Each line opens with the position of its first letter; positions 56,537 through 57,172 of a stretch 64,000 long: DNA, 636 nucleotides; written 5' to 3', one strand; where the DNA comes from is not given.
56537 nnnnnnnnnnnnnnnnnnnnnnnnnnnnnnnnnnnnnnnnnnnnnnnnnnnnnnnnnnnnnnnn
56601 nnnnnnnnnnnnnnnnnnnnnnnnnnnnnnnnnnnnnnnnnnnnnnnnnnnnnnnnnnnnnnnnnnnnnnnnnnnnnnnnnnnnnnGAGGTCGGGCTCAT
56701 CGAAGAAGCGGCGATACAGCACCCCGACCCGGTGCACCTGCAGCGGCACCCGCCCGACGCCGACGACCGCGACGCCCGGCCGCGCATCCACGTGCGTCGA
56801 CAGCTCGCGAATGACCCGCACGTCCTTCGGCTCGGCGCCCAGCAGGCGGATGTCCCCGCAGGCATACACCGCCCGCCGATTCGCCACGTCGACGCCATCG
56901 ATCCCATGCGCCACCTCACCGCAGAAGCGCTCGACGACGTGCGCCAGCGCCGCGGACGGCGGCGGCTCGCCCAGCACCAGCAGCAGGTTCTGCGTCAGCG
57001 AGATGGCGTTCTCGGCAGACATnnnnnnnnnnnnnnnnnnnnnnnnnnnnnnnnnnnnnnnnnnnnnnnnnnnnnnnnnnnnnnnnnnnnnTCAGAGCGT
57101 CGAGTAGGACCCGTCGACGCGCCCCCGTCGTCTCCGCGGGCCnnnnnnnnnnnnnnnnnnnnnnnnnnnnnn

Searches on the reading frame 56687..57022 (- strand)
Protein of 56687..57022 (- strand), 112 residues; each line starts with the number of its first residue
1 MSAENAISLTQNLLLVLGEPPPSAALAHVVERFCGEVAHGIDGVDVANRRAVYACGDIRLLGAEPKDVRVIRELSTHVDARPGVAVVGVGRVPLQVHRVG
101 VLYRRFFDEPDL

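Call 80: search_protein_representatives(protein=window:56687-57022:-)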
Query: 112 residues. Proteins with E-value up to 0.001 (for the whole library): 51; up to 1e-10: 3; up to 1e-30: 1. The best 51 are listed.
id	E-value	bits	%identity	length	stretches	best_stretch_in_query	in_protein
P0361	2.6e-36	140.4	69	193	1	1-112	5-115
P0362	4.4e-21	91.4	54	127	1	1-112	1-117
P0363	1.3e-11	61.0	32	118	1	1-111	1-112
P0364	8.6e-10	55.1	42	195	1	7-108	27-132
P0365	1.1e-09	54.8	45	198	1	6-110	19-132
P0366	2.4e-09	53.6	29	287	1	2-111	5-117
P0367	3.3e-09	53.2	32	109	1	4-108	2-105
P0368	6.7e-09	52.2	35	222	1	2-108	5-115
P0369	2.3e-08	50.5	35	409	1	3-112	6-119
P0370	1.0e-07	48.4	33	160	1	3-111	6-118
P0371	1.1e-07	48.3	44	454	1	1-109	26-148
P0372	1.2e-07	48.2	31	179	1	4-111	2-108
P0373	1.4e-07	47.9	34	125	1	4-107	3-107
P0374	1.7e-07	47.7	36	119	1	4-108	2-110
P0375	6.8e-07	45.8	38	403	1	4-109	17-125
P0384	2.1e-05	41.0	45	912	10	4-25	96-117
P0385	2.2e-05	40.9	42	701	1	28-108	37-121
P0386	2.2e-05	40.9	37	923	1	7-108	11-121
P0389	3.3e-05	40.3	43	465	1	24-109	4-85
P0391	5.6e-05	39.6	52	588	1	44-109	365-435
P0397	2.5e-04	37.5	38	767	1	12-109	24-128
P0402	3.3e-04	37.1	38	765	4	22-62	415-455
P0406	5.6e-04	36.3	36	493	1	1-110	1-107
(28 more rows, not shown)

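Call 81: search_protein_families(library=pfam, proteins=[P0386, P0385, P0397, P0391, P0371, P0406, P0384, P0402, P0389], max_evalue=0.001)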
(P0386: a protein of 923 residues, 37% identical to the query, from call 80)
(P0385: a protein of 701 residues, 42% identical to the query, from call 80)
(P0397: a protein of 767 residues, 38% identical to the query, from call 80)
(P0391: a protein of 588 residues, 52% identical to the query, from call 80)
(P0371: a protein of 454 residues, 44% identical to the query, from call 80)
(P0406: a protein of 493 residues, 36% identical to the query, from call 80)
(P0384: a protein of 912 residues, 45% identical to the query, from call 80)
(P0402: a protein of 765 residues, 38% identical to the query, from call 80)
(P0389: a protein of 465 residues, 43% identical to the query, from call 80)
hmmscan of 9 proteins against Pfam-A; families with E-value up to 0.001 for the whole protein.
P0386 (923 aa): 1 family
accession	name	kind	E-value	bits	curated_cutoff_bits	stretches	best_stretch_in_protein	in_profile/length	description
PF13532.12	2OG-FeII_Oxy_2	-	1e-05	26.3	31.2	1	657-757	93-175/194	2OG-Fe(II) oxygenase superfamily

P0385 (701 aa): 1 family
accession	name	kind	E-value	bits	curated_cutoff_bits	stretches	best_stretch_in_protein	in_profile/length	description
PF13532.12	2OG-FeII_Oxy_2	-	2.2e-07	31.7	31.2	1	490-603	69-170/194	2OG-Fe(II) oxygenase superfamily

P0397 (767 aa): 1 family
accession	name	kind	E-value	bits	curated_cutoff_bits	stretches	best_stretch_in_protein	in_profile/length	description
PF13532.12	2OG-FeII_Oxy_2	-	2.1e-08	35.1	31.2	1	551-674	73-171/194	2OG-Fe(II) oxygenase superfamily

P0391 (588 aa): 0 families

P0371 (454 aa): 0 families

P0406 (493 aa): 0 families

P0384 (912 aa): 4 families
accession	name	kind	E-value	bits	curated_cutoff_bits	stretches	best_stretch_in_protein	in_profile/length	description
PF23237.1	HYR_4C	-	5.1e-31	107.1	27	0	49-103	18-69/73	HYR-like domain with 4 cysteines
PF05685.18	Uma2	-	1.3e-21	77.3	27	0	117-143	58-82/172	Putative restriction endonuclease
PF10813.13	Herpesvir_UL11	-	5.4e-18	64.9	21.2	0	87-103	11-27/32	Herpesvirus UL11 homologue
PF15617.12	C-C_Bond_Lyase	-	4.9e-11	42.8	28.4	0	491-524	33-66/320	C-C_Bond_Lyase of the TIM-Barrel fold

P0402 (765 aa): 0 families

P0389 (465 aa): 0 families

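Call 84: list_cluster_members(proteins=[P0385, P0386, P0397])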
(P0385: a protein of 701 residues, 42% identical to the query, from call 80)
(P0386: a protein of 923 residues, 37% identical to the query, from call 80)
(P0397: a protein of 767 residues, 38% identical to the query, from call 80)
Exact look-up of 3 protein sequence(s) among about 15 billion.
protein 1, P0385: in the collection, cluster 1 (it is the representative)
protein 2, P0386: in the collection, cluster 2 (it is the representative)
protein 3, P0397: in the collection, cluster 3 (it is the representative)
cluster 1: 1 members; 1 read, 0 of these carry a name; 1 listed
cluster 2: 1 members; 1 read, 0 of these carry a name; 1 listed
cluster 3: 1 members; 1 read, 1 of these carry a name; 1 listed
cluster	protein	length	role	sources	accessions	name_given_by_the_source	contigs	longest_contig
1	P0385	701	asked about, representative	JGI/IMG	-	-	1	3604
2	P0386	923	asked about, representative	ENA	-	-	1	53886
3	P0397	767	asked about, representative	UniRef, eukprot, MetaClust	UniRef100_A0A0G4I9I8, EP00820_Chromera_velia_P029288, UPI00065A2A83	Fe2OG dioxygenase domain-containing protein n=1 Tax=Chromera velia CCMP2878 TaxID=1169474 ... | Cvel_12286.t1-p1 / transcript=Cvel_12286.t1 / gene=Cvel_12286 / ... | status=active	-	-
